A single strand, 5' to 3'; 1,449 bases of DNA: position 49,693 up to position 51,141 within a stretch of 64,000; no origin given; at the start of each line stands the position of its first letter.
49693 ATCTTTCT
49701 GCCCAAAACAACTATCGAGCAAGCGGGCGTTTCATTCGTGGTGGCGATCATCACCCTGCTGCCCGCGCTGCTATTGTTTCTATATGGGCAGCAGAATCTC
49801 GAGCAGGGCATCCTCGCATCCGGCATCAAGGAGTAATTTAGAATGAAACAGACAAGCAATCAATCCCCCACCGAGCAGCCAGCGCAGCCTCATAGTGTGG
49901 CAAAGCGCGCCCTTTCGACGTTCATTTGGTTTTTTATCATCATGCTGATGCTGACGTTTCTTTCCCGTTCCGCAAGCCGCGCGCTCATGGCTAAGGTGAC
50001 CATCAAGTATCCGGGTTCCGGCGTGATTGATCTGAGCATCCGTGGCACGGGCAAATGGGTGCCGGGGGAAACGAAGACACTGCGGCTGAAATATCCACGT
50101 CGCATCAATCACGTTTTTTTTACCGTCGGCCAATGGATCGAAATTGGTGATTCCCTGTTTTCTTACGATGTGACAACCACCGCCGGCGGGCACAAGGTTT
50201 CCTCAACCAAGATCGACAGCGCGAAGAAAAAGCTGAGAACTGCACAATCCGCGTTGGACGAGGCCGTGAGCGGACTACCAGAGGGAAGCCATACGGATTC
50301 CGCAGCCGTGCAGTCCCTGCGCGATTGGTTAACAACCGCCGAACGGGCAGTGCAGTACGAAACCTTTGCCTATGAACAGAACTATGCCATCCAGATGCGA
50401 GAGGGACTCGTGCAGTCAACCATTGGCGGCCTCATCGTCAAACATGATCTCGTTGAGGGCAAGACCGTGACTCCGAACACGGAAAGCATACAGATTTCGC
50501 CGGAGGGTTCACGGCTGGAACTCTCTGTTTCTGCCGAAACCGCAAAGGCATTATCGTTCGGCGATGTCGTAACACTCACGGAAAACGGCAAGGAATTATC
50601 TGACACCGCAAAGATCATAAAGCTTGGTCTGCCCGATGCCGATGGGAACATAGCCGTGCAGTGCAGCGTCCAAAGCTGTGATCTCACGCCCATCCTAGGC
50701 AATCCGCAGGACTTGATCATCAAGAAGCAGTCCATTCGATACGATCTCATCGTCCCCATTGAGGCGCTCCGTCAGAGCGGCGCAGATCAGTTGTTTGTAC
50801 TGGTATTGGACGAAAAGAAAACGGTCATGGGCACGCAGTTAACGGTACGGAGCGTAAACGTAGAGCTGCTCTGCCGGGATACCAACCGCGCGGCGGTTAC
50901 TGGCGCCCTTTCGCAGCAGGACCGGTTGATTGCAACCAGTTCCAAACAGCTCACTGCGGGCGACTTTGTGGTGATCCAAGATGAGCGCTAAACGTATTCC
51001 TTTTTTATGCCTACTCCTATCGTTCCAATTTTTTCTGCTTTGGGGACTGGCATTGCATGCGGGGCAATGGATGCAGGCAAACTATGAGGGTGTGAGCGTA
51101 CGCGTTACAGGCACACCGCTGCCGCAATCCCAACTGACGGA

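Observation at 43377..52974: Composite operon: importer-type SBP and permeases coupled to a HlyD-like adaptor, a MacB-core-domain membrane protein and VanZ, with no ATPase, next to a TCS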

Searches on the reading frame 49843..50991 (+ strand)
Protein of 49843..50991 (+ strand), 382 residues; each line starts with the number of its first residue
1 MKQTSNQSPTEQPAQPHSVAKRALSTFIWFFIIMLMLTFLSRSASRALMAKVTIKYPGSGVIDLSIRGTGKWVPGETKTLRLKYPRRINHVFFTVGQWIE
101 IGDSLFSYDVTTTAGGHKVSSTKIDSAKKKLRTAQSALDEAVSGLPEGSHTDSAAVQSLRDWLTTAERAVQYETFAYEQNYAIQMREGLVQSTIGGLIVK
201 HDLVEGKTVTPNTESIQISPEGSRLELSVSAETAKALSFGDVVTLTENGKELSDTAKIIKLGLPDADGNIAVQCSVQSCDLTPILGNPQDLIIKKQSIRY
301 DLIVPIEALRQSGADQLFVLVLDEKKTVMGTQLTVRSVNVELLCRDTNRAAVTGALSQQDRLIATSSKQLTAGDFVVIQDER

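Call 3: search_protein_families(library=pfam, proteins=[window:49843-50991:+], max_evalue=0.1)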
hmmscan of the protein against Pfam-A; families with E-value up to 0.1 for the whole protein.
window:49843-50991:+ (382 aa): 0 families

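Call 4: search_protein_families(library=ncbifam, proteins=[window:49843-50991:+], max_evalue=0.1)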
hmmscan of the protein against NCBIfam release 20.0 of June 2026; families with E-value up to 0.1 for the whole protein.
window:49843-50991:+ (382 aa): 3 families
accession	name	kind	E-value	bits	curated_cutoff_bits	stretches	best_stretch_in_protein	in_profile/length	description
TIGR01730.1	RND_mfp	subfamily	7.4e-12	44.9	94.9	1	62-378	11-321/322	efflux RND transporter periplasmic adaptor subunit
TIGR00999.1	8a0102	subfamily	3.6e-05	23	319.3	1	117-365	29-265/271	CzcB/NccB family metal efflux transporter periplasmic adaptor subunit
NF007362.0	PRK09859.1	equivalog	0.00015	21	738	0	191-248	65-123/385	multidrug transporter subunit MdtE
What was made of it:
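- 49843..50991 (+): Membrane-anchored membrane-fusion protein (YknX/AcrA-like) with a short alpha-hairpin. TIGR01730 7.4e-12 (call 4).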

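Call 12: find_homologous_proteins(query=window:49843-50991:+)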
Query window:49843-50991:+ (382 aa): 34 proteins with E <= 0.001 among 7858 candidates.
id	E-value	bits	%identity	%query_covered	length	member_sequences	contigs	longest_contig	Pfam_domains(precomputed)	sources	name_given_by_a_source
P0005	1.2e-244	829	100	100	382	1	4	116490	-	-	-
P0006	6.4e-50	188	34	62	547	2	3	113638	-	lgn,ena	-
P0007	4.2e-49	186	32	62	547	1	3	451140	-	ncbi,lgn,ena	-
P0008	5.2e-49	185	32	62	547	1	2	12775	-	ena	-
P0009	7.3e-22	96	29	66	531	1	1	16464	-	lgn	-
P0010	1.8e-21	95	28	51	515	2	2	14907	PF25984.1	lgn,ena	-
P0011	6.6e-21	93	28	64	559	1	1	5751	-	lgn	-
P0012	7.1e-21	93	27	54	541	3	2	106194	PF25989.1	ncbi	-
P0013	1.6e-20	92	27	68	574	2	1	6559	-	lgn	-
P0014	4.6e-20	90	26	64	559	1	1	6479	PF25984.1,PF00364.29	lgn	-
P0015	1.2e-19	89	30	57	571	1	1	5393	PF25984.1,PF00364.29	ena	-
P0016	1.6e-18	85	28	49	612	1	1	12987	-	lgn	-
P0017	3.4e-18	84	25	69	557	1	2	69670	-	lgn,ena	-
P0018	5.3e-18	83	33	32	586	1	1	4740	-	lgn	-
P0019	6.5e-18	83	25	69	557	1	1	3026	-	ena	-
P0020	9.9e-18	82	31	43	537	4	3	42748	PF25989.1,PF00364.29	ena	-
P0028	2.8e-13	68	29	46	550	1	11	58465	PF25984.1,PF00364.29,PF25917.1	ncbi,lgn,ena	-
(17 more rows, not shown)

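Call 13: find_encoding_contigs(protein=P0007, flank=10000, max_places=2)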
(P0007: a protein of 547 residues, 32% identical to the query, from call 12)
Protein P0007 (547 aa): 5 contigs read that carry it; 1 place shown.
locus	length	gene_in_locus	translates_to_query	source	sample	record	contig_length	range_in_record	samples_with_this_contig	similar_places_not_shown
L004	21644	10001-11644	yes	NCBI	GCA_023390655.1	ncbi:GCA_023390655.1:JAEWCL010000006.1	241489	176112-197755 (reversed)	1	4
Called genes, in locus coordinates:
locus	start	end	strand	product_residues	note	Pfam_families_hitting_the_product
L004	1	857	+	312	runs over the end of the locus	PF00294:PfkB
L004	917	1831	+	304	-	PF04227:Indigoidine_A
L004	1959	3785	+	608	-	PF13522:GATase_6, PF13537:GATase_7, PF01380:SIS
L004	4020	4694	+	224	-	PF00072:Response_reg, PF00486:Trans_reg_C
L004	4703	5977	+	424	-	PF00512:HisKA, PF02518:HATPase_c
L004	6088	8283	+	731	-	PF01547:SBP_bac_1, PF13416:SBP_bac_8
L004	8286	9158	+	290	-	PF00528:BPD_transp_1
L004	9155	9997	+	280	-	PF00528:BPD_transp_1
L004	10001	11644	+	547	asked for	-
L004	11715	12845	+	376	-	-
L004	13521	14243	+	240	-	PF00392:GntR, PF07702:UTRA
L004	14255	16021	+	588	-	PF07969:Amidohydro_3 (faint), PF01979:Amidohydro_1, PF13382:Adenine_deam_C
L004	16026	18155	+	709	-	PF01315:Ald_Xan_dh_C, PF02738:MoCoBD_1, PF20256:MoCoBD_2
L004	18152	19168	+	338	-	PF02608:Bmp, PF13407:Peripla_BP_4 (weak)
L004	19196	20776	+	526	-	PF00005:ABC_tran, PF13304:AAA_21 (faint), PF00005:ABC_tran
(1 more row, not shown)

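Call 14: find_encoding_contigs(protein=P0012, flank=10000, max_places=2)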
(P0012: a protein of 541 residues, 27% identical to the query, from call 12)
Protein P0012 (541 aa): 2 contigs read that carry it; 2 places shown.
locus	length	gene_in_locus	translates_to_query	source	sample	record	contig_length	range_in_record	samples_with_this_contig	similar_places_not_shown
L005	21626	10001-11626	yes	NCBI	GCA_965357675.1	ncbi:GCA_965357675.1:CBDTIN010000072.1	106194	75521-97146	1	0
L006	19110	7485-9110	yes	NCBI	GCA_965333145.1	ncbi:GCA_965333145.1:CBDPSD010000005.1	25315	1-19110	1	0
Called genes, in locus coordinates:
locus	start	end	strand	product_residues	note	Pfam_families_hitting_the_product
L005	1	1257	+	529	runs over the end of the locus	PF20250:FapA_N, PF03961:FapA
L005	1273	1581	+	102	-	-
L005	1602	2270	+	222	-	PF19610:DUF6115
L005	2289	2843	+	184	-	-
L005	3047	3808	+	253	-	PF00318:Ribosomal_S2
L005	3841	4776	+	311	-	PF00889:EF_TS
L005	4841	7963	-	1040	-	PF02366:PMT, PF13231:PMT_2, PF16192:PMT_4TMC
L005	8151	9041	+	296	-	PF00528:BPD_transp_1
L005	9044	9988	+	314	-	PF00528:BPD_transp_1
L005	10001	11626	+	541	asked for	PF25989:YknX_C (faint)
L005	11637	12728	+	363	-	PF12704:MacB_PCD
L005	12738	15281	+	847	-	PF01547:SBP_bac_1, PF13416:SBP_bac_8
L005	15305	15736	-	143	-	PF01863:YgjP-like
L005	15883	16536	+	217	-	PF04263:TPK_catalytic, PF04265:TPK_B1_binding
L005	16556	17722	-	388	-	PF01545:Cation_efflux, PF16916:ZT_dimer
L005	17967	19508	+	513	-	PF01676:Metalloenzyme, PF06415:iPGM_N, PF01663:Phosphodiest (weak)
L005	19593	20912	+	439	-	PF03952:Enolase_N, PF00113:Enolase_C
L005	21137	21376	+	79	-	PF03840:SecG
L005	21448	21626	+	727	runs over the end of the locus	PF08206:OB_RNB, PF17876:CSD2, PF00773:RNB, PF00575:S1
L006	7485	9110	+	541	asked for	PF25989:YknX_C (faint)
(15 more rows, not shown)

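Call 38: search_solved_structures(query=window:49843-50991:+, max_evalue=1)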
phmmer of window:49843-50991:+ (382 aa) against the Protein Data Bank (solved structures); distinct sequences matched with E-value up to 1: 0.
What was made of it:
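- Tried and rejected: It found nothing (call 38).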

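Call 65: predict_structure(alignment_id=A6)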
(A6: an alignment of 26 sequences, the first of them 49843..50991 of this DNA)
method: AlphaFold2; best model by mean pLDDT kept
length: 382 residues; sequences in the alignment: 26
mean_pLDDT: 76.0   pTM: 0.45
mean pLDDT of the five models: 76.0, 75.3, 73.3, 72.6, 71.1
residues with pLDDT >= 90: 55; 70-90: 227; 50-70: 83; < 50: 17
segments of 3 or more residues with pLDDT < 50: 1-5, 7-9, 11-13
pLDDT, mean of each block of 10 residues (from residue 1): 46 56 87 92 83 90 71 77 77 82 82 54 72 74 63 69 74 62 60 80 82 78 77 73 70 73 80 70 60 69 90 87 88 92 85 88 91 89 56
secondary structure, 60 per line:
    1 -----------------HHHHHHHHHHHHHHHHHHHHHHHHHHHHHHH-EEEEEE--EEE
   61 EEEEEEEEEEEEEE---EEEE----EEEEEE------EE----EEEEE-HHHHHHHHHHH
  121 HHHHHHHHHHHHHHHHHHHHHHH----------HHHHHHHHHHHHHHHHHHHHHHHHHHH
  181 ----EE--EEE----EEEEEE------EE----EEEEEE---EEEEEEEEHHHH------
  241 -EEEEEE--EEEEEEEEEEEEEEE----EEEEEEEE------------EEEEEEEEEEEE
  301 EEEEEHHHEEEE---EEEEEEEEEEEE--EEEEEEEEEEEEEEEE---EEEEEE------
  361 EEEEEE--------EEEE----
elements in order: H18-48 E50-55 E58-74 E78-81 E86-91 E104-108 H110-143 H154-180 E189-191 E196-201 E214-219 E223-230 H231-234 E242-247 E250-264 E269-276 E289-305 E309-312 E316-327 E330-345 E349-354 E361-366 E375-378
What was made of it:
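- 49843..50991 (+): In the AF2 model the TM helix is 18-48 and the hairpin is 110-143/154-180 (call 65).
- On Membrane fusion protein / periplasmic adaptor (HlyD/AcrA/MacA/YknX): AF2 model secondary structure (call 65).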

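Call 70: fold_search(model_id=the predicted structure, library=pdb)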
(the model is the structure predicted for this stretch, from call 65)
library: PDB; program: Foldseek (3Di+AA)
matches with E <= 10: 415; with E <= 0.001: 68
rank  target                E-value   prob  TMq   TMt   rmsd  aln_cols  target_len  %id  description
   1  9a2v_MODEL_1_A        5.8e-17  1.00  0.50  0.48   9.3       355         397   16  Model of E. coli AcrA by in-cell photo-crosslinking MS and deep learning (released 2023-02-24)
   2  9j3d_D                8.6e-17  1.00  0.49  0.54   8.1       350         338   15  Cryo-EM structure of TMexCD1-TOprJ1 (released 2025-08-13)
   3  6iol_K                2.0e-16  1.00  0.43  0.49   9.5       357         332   14  Cryo-EM structure of multidrug efflux pump MexAB-OprM (60 degree state) (released 2019-04-03)
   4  9tg4_D                2.3e-16  1.00  0.47  0.51   9.0       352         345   16  Structure of the YbjP lipoprotein bound to the AcrABZ-TolC efflux pump (released 2026-04-08)
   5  6iok_J                2.9e-16  1.00  0.46  0.52   8.0       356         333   13  Cryo-EM structure of multidrug efflux pump MexAB-OprM (0 degree state) (released 2019-04-03)
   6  9tg4_F                4.2e-16  1.00  0.48  0.52   9.1       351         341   17  Structure of the YbjP lipoprotein bound to the AcrABZ-TolC efflux pump (released 2026-04-08)
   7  9v53_A1               6.0e-16  1.00  0.47  0.51   8.8       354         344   16  Structure of TolC, YbjP, and AcrABZ complex (released 2025-11-05)
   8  9tg4_H                6.0e-16  1.00  0.46  0.50   9.1       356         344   18  Structure of the YbjP lipoprotein bound to the AcrABZ-TolC efflux pump (released 2026-04-08)
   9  6ta5_D                6.0e-16  1.00  0.45  0.49   8.1       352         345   14  OprM-MexA complex from the MexAB-OprM Pseudomonas aeruginosa whole assembly reconstituted in nanodiscs (released 2020-09-16)
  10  9tg4_G                1.5e-15  1.00  0.48  0.52   8.4       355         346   16  Structure of the YbjP lipoprotein bound to the AcrABZ-TolC efflux pump (released 2026-04-08)
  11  9tg4_E                2.6e-15  1.00  0.49  0.53   8.4       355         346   16  Structure of the YbjP lipoprotein bound to the AcrABZ-TolC efflux pump (released 2026-04-08)
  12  2v4d_B                4.8e-15  1.00  0.37  0.42  11.5       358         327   14  Re-refinement of MexA adaptor protein (released 2009-04-14)
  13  6iok_I                9.4e-15  1.00  0.43  0.48   9.2       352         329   13  Cryo-EM structure of multidrug efflux pump MexAB-OprM (0 degree state) (released 2019-04-03)
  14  6iok_L                9.9e-15  1.00  0.45  0.50   8.0       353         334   12  Cryo-EM structure of multidrug efflux pump MexAB-OprM (0 degree state) (released 2019-04-03)
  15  6ta5_E                1.2e-14  1.00  0.41  0.45   8.7       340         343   14  OprM-MexA complex from the MexAB-OprM Pseudomonas aeruginosa whole assembly reconstituted in nanodiscs (released 2020-09-16)
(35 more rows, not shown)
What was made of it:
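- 49843..50991 (+): Foldseek gives AcrA/MexA/MacA at 1e-17 to 1e-13 (call 70).
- On Membrane fusion protein / periplasmic adaptor (HlyD/AcrA/MacA/YknX): Full-length Foldseek matches to AcrA, MexA, MacA, CusB and BesA at 1e-17 to 1e-12 (call 70).
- Checked: The MFP (pLDDT 76, call 65) matches AcrA, MexA, MacA and CusB over its full length (1e-17 to 1e-13, call 70).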

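Call 89: find_encoding_contigs(protein=P0028, flank=9000, max_places=2)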
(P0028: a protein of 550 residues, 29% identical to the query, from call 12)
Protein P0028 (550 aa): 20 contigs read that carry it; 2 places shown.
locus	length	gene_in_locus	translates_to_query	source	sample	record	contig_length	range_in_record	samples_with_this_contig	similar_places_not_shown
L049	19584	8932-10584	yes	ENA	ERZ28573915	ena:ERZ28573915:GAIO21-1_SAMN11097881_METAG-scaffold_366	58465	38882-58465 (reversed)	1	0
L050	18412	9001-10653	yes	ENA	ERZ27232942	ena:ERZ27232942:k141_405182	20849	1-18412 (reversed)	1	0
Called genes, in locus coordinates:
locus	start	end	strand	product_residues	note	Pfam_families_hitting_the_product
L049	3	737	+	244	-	?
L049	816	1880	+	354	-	PF00889:EF_TS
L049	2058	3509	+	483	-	PF03062:MBOAT, PF13813:MBOAT_2 (weak)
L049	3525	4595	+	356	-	-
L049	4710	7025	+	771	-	PF01547:SBP_bac_1 (faint)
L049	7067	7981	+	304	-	PF00528:BPD_transp_1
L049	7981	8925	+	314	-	PF00528:BPD_transp_1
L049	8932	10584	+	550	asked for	PF00364:Biotin_lipoyl (faint), PF25917:BSH_RND (faint), PF25984:BSH_YknX (faint)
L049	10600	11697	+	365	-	PF12704:MacB_PCD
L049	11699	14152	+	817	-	PF01547:SBP_bac_1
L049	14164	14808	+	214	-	PF04263:TPK_catalytic, PF04265:TPK_B1_binding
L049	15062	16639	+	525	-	PF01676:Metalloenzyme, PF06415:iPGM_N, PF01663:Phosphodiest (weak)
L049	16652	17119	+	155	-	PF00583:Acetyltransf_1, PF13508:Acetyltransf_7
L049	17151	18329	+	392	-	PF07221:GlcNAc_2-epim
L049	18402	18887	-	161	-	-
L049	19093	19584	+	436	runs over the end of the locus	PF13421:Band_7_1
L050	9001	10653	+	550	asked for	PF00364:Biotin_lipoyl (faint), PF25917:BSH_RND (faint), PF25984:BSH_YknX (faint)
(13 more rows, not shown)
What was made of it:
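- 49843..50991 (+): Homologues carry the BSH_YknX and YknX_C Pfam families (calls 12, 14, 89).
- Closest known: MacAB-TolC, and the Gram-positive YknXYZ and Spr0693-0695. Same: MFP homologues carry YknX-type Pfam domains (calls 12, 89).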

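Call 90: find_encoding_contigs(protein=P0017, flank=9000, max_places=2)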
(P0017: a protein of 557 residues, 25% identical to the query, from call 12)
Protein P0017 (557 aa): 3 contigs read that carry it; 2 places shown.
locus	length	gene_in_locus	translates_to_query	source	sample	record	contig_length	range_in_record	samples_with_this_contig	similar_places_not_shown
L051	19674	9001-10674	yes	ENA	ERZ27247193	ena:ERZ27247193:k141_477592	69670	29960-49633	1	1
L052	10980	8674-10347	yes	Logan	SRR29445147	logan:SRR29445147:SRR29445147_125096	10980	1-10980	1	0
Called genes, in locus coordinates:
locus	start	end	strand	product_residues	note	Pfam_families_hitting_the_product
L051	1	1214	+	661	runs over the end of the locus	PF00664:ABC_membrane, PF00005:ABC_tran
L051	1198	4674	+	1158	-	PF02837:Glyco_hydro_2_N, PF22666:Glyco_hydro_2_N2 (faint), PF00703:Glyco_hydro_2, PF02836:Glyco_hydro_2_C, PF16355:DUF4982, PF18565:Glyco_hydro2_C5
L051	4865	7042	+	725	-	PF01547:SBP_bac_1 (weak)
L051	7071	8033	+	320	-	PF00528:BPD_transp_1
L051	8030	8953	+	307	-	PF00528:BPD_transp_1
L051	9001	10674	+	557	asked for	-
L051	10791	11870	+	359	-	PF12704:MacB_PCD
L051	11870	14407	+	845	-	PF01547:SBP_bac_1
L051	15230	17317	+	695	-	-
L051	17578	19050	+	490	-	PF00370:FGGY_N, PF02782:FGGY_C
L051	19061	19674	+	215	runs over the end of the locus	PF16161:DUF4867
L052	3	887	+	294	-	?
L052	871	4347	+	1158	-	PF02837:Glyco_hydro_2_N, PF22666:Glyco_hydro_2_N2 (faint), PF00703:Glyco_hydro_2, PF02836:Glyco_hydro_2_C, PF16355:DUF4982, PF18565:Glyco_hydro2_C5, PF03422:CBM_6 (faint)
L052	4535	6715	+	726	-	PF01547:SBP_bac_1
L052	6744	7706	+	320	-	PF00528:BPD_transp_1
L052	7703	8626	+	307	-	PF00528:BPD_transp_1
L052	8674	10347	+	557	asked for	-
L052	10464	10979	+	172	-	?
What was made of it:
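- A GH2 gene sits next to the module in L051/L052 (call 90). GH2 is adjacent in L051/L052 (call 90).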

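Call 91: find_encoding_contigs(protein=P0020, flank=9000, max_places=2)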
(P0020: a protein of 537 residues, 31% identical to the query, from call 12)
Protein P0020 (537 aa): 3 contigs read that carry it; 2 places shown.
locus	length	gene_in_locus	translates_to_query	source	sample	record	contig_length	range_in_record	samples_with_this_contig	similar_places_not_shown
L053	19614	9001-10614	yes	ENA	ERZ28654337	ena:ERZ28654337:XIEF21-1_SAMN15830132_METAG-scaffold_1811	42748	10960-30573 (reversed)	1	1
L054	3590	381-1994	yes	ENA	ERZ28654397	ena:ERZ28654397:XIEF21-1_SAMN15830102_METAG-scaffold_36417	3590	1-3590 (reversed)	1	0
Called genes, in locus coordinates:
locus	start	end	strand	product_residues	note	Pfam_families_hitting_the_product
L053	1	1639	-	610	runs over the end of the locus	PF00122:E1-E2_ATPase, PF00702:Hydrolase, PF08282:Hydrolase_3 (weak)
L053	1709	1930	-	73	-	PF00403:HMA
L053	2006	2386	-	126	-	PF01022:HTH_5, PF12840:HTH_20 (weak)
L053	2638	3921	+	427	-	PF09587:PGA_cap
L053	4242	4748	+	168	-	-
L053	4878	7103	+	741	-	PF13416:SBP_bac_8, PF01547:SBP_bac_1 (weak)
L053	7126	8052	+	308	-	PF00528:BPD_transp_1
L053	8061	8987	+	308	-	PF00528:BPD_transp_1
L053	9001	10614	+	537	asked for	PF00364:Biotin_lipoyl (faint), PF25989:YknX_C (weak)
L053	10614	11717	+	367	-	PF12704:MacB_PCD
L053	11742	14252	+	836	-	PF01547:SBP_bac_1 (faint)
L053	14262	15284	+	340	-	PF01145:Band_7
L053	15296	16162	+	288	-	PF01145:Band_7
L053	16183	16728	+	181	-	PF01965:DJ-1_PfpI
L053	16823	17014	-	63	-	PF14070:YjfB_motility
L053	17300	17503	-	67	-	PF00269:SASP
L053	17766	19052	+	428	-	PF05697:Trigger_N, PF00254:FKBP_C, PF05698:Trigger_C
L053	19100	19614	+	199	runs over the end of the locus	PF00574:CLP_protease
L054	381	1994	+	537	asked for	PF00364:Biotin_lipoyl (faint), PF25989:YknX_C (weak)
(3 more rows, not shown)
